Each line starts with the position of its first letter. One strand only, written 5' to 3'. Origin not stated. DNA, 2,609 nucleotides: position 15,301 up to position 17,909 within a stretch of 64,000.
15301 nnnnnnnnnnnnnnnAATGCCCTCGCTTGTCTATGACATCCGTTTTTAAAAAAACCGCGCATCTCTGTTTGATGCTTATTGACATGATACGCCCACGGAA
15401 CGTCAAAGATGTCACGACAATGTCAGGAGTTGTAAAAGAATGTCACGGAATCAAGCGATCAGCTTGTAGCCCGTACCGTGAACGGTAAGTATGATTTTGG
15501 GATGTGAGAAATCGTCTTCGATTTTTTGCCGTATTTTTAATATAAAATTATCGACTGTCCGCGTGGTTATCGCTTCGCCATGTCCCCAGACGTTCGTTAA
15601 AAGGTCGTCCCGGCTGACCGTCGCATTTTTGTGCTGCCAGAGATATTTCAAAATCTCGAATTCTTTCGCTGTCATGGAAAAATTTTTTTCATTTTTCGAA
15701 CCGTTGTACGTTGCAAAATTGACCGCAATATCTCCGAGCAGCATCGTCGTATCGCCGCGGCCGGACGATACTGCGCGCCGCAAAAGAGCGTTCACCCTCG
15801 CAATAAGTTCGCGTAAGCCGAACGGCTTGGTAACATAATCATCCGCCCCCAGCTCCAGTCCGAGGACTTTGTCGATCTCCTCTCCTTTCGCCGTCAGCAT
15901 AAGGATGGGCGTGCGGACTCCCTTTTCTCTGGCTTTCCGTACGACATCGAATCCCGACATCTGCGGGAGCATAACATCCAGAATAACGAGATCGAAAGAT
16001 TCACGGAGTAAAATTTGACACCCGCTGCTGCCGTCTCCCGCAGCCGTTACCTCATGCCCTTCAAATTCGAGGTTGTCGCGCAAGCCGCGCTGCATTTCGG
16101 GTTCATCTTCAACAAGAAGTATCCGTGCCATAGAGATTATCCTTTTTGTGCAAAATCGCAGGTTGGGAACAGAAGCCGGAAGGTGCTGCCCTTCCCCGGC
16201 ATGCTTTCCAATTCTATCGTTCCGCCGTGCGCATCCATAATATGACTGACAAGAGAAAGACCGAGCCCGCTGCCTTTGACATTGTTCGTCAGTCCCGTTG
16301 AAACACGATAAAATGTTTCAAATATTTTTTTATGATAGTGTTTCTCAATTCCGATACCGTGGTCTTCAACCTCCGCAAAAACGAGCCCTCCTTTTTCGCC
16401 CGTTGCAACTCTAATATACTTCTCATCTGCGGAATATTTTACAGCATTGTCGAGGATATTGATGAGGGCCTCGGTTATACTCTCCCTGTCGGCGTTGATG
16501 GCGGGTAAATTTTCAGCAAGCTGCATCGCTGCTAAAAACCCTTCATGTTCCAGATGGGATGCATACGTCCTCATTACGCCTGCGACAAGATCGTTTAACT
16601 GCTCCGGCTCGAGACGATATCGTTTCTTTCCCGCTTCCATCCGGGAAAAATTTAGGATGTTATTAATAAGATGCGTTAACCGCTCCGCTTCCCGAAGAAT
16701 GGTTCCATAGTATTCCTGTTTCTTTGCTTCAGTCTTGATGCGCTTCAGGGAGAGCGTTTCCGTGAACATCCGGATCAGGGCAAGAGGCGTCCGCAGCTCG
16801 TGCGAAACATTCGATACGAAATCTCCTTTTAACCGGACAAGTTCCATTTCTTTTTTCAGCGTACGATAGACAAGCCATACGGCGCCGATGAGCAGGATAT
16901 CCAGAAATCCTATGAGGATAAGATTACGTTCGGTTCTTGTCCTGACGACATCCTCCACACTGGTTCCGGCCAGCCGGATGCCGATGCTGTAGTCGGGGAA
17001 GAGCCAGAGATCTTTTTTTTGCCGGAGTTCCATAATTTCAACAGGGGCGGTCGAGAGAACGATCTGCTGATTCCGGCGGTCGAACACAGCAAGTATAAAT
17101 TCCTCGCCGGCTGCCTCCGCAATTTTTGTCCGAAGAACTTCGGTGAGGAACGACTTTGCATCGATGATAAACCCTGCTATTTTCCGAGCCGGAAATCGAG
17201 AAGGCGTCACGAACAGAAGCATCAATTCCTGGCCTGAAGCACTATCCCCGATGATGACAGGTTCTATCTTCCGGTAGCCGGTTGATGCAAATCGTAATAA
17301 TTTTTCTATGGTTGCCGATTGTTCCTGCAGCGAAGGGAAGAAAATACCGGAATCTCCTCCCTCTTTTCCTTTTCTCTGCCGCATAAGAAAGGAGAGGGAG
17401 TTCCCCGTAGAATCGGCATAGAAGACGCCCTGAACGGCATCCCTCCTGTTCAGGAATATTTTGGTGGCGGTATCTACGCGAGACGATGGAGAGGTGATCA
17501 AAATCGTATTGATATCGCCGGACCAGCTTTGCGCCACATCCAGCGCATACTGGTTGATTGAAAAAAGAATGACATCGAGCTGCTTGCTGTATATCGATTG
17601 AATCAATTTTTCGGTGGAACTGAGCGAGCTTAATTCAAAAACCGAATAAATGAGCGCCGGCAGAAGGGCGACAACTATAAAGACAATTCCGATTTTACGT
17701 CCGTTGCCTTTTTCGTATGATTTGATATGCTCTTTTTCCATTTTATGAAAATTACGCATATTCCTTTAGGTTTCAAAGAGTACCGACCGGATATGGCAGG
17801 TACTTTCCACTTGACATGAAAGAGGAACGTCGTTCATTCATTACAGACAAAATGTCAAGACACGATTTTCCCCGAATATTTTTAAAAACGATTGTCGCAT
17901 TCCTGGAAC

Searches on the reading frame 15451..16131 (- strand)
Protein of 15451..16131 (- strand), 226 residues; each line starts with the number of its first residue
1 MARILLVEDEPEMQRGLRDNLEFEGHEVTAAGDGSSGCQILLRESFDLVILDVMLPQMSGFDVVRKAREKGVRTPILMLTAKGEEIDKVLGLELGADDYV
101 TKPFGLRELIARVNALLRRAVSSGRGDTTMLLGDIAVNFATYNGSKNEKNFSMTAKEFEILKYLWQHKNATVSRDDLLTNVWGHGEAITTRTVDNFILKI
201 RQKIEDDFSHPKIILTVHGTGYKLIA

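Call 72: search_protein_families(library=pfam, proteins=[window:15451-16131:-], max_evalue=0.0001)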
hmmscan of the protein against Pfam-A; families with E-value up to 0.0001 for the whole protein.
window:15451-16131:- (226 aa): 2 families
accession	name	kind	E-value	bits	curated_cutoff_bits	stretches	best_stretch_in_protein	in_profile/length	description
PF00072.30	Response_reg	-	2.4e-28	99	30.2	1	4-114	1-111/111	Response regulator receiver domain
PF00486.34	Trans_reg_C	-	2.1e-23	82.6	26.2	1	150-224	3-77/77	Transcriptional regulatory protein, C terminal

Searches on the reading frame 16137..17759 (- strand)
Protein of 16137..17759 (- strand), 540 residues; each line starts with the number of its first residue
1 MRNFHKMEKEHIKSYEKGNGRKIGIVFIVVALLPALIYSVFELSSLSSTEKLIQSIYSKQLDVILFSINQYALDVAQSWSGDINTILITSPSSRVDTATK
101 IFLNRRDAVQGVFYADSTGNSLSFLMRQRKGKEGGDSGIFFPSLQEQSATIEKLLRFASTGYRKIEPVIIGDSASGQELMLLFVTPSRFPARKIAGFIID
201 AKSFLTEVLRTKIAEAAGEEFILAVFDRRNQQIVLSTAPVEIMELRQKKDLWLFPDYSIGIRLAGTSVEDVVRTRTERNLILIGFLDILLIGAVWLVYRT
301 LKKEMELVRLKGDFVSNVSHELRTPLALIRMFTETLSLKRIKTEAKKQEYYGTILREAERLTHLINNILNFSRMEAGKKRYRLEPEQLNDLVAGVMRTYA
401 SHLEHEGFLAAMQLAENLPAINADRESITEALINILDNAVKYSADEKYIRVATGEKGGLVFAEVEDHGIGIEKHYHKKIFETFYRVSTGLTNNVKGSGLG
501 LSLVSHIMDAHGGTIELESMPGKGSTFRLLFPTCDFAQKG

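Call 26: search_protein_families(library=pfam, proteins=[window:16137-17759:-], max_evalue=0.0001)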
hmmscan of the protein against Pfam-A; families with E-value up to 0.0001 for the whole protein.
window:16137-17759:- (540 aa): 3 families
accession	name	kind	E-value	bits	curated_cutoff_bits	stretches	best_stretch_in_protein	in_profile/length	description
PF02518.31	HATPase_c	-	2.7e-24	86.2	26.4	1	424-532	2-108/111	Histidine kinase-, DNA gyrase B-, and HSP90-like ATPase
PF00512.31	HisKA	-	8e-21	74.3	26.9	1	311-377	2-66/66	His Kinase A (phospho-acceptor) domain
PF14501.12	HATPase_c_5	-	9.9e-05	22.6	22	0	427-519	5-90/102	GHKL domain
